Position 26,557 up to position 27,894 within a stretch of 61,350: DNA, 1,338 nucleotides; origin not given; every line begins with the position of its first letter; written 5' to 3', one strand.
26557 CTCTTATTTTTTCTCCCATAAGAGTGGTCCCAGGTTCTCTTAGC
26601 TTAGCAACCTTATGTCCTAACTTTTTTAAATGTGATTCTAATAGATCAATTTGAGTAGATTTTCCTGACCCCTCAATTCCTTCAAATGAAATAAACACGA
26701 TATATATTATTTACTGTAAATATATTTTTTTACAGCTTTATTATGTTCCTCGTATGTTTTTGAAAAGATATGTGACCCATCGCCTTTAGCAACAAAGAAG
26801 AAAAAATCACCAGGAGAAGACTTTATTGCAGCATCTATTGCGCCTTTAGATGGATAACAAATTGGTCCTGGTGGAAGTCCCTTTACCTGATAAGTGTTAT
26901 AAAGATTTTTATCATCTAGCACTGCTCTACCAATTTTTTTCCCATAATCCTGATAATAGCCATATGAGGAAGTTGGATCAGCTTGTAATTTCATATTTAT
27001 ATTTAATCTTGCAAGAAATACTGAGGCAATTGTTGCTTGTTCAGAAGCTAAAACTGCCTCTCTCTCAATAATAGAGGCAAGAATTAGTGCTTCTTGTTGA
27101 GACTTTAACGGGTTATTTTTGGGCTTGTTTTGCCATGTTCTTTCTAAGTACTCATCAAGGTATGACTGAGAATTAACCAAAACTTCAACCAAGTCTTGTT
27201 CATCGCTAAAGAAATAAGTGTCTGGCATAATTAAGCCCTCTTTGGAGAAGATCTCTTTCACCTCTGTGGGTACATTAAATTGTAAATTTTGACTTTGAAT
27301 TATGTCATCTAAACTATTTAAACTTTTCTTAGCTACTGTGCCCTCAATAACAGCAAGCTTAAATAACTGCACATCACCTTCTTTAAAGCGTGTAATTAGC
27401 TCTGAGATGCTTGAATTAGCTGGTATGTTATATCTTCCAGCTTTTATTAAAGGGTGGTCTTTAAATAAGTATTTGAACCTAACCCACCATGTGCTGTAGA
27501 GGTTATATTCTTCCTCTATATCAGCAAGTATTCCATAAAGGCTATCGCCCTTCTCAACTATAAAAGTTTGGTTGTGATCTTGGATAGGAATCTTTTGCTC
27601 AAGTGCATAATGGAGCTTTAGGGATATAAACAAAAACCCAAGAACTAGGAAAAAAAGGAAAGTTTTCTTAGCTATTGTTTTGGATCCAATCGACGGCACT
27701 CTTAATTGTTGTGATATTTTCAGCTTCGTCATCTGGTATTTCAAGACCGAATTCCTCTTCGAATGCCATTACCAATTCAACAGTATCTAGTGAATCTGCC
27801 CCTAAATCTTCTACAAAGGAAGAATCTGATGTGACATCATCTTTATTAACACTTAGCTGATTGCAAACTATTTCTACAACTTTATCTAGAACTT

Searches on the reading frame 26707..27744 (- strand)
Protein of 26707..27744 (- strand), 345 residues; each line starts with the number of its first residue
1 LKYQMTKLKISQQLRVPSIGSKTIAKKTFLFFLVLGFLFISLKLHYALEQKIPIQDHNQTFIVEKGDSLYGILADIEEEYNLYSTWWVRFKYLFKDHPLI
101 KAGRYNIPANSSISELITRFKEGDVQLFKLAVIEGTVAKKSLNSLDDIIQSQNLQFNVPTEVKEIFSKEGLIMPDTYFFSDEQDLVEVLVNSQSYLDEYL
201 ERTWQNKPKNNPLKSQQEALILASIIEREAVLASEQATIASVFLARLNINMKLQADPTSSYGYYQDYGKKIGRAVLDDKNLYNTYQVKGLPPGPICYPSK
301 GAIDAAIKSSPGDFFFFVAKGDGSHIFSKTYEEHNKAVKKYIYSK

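Call 7: search_protein_families(library=pfam, proteins=[window:26707-27744:-])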
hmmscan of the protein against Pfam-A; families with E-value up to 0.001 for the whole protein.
window:26707-27744:- (345 aa): 1 family
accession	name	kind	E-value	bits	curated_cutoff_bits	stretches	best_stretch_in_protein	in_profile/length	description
PF02618.21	YceG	-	6.2e-66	223.1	32.4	1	62-340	2-275/275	YceG-like family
